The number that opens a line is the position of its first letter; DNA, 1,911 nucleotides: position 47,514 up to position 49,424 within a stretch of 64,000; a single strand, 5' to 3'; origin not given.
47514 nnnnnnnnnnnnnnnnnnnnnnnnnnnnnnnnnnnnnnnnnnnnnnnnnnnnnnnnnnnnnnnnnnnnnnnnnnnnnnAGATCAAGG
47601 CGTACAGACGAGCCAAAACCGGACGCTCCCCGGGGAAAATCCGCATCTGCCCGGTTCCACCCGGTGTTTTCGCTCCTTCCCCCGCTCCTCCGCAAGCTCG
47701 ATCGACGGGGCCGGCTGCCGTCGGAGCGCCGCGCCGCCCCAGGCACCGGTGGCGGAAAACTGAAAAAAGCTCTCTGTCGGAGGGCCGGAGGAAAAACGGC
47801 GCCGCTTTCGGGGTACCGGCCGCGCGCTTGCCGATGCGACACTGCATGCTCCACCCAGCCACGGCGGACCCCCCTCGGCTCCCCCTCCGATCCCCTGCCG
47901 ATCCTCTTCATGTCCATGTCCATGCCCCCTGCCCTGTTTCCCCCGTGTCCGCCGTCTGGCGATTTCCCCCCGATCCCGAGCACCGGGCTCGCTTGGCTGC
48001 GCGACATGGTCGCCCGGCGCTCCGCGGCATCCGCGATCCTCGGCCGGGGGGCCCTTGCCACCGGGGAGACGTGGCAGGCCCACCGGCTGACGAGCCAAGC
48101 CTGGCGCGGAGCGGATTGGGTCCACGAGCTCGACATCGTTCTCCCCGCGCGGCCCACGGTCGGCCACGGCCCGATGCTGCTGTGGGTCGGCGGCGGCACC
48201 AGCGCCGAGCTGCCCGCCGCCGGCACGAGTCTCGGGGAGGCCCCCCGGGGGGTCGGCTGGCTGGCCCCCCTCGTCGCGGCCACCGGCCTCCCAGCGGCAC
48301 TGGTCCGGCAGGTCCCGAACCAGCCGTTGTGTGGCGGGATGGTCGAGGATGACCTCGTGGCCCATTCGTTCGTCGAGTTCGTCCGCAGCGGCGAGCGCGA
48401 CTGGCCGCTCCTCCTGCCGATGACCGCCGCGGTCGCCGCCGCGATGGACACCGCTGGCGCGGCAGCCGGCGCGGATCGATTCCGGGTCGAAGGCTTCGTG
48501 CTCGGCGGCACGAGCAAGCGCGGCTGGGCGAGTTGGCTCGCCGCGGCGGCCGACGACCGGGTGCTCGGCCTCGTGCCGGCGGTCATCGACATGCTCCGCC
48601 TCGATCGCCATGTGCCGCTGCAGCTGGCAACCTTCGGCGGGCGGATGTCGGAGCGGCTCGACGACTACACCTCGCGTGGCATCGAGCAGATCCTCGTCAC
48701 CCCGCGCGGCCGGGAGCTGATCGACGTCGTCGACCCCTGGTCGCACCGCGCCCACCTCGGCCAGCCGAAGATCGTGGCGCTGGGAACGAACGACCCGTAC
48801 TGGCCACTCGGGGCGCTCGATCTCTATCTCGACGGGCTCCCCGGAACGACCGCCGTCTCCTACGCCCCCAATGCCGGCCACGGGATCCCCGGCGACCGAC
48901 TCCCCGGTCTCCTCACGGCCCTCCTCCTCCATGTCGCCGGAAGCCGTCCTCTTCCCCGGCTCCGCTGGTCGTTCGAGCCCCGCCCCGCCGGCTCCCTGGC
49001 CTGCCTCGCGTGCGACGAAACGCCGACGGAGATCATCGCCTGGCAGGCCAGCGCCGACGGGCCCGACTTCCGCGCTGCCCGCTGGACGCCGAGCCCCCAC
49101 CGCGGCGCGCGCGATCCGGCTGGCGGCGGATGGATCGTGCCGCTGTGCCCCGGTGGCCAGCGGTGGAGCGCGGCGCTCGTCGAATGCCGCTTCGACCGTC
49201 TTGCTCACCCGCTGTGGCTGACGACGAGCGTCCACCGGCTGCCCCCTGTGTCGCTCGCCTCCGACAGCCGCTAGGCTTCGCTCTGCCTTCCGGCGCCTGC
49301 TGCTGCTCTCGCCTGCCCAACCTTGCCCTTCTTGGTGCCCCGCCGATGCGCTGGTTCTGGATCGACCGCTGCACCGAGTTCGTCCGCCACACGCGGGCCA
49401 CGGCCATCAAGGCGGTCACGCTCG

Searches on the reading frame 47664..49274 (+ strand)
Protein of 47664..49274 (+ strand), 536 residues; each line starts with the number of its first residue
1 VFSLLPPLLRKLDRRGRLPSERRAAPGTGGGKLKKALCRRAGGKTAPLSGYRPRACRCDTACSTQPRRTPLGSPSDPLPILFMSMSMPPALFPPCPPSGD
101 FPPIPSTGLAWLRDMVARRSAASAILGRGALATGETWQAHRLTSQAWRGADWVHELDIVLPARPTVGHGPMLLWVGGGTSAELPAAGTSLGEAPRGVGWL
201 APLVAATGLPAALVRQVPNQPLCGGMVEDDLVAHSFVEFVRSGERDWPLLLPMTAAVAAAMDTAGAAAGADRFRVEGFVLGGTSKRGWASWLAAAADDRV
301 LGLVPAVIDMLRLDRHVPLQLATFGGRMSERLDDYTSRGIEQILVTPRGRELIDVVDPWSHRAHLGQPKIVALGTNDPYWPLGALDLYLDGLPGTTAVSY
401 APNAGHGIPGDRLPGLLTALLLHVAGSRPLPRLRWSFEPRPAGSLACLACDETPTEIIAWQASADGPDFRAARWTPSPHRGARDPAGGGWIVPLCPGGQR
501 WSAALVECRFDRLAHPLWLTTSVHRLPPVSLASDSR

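Call 11: search_protein_families(library=pfam, max_evalue=0.01, proteins=[window:47664-49274:+])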
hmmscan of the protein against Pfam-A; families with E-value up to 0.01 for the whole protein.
window:47664-49274:+ (536 aa): 1 family
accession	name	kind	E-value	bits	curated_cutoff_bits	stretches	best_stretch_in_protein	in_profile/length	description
PF10142.15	PhoPQ_related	-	2.3e-71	240.9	20.3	1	135-470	25-367/367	PhoPQ-activated pathogenicity-related protein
